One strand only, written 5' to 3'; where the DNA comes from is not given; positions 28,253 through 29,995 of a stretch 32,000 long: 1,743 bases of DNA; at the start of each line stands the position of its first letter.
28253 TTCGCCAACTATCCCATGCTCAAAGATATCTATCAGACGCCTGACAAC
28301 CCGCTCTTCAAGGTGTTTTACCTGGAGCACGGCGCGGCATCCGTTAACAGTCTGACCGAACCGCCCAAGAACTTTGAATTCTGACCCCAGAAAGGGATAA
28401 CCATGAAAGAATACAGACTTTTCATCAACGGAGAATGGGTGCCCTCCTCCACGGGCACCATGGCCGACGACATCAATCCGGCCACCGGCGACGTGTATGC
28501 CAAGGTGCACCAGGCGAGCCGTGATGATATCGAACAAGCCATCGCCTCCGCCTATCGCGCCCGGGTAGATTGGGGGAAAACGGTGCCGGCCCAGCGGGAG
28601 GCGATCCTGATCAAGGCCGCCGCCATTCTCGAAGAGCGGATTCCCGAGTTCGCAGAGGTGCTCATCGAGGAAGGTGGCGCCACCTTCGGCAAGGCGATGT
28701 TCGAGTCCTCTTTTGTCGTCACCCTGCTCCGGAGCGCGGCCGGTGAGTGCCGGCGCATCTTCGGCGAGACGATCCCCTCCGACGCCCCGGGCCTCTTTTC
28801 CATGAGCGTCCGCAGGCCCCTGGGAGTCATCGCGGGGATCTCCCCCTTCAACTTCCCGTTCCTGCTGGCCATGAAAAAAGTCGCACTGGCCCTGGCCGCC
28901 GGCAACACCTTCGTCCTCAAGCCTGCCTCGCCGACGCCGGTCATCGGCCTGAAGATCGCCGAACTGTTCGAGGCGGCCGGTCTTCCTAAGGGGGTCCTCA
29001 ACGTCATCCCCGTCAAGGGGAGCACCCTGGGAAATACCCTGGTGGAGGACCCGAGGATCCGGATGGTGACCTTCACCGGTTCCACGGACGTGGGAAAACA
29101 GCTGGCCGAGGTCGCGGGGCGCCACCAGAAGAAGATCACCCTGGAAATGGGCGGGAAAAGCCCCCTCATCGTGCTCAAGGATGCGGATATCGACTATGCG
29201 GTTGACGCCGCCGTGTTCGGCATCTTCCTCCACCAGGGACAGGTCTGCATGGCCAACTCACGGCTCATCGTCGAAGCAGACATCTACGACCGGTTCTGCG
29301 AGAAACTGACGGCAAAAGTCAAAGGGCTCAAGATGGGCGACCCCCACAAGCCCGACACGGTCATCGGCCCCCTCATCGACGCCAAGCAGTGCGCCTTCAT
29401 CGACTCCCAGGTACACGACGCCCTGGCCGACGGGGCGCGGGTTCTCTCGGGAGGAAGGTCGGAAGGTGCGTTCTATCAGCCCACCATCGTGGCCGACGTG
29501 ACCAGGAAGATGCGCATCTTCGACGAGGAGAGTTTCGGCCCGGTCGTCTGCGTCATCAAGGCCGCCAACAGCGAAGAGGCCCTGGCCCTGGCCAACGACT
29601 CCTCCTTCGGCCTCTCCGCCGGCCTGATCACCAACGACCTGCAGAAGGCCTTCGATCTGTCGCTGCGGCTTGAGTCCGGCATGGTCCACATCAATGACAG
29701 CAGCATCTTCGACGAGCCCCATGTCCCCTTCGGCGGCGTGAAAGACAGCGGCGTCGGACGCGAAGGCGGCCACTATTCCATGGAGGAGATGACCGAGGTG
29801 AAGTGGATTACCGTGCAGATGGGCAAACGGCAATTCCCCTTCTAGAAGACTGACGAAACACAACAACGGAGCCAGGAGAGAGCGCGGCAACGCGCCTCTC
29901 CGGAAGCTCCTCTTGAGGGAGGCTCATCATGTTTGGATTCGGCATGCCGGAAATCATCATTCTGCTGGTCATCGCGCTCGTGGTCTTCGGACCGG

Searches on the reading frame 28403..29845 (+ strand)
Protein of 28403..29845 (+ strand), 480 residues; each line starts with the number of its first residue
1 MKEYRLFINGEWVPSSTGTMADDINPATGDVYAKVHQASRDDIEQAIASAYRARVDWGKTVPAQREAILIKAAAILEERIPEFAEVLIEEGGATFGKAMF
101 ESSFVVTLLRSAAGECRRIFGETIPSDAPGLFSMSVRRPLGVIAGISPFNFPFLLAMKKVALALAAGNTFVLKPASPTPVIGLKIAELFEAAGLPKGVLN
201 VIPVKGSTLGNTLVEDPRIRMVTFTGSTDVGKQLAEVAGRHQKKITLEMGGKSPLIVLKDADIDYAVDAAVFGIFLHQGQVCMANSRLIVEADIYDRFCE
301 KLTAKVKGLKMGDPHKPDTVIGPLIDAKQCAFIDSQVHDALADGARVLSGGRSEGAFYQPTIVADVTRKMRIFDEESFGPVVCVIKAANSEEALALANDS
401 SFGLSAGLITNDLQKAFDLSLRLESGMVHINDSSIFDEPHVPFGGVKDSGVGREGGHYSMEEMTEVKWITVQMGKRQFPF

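Call 47: search_protein_families(library=pfam, proteins=[window:28403-29845:+], max_evalue=0.01)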
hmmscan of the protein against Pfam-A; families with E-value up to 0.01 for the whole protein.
window:28403-29845:+ (480 aa): 1 family
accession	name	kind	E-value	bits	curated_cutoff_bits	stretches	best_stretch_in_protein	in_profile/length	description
PF00171.27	Aldedh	-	1.3e-171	571.7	23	1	12-469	1-461/461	Aldehyde dehydrogenase family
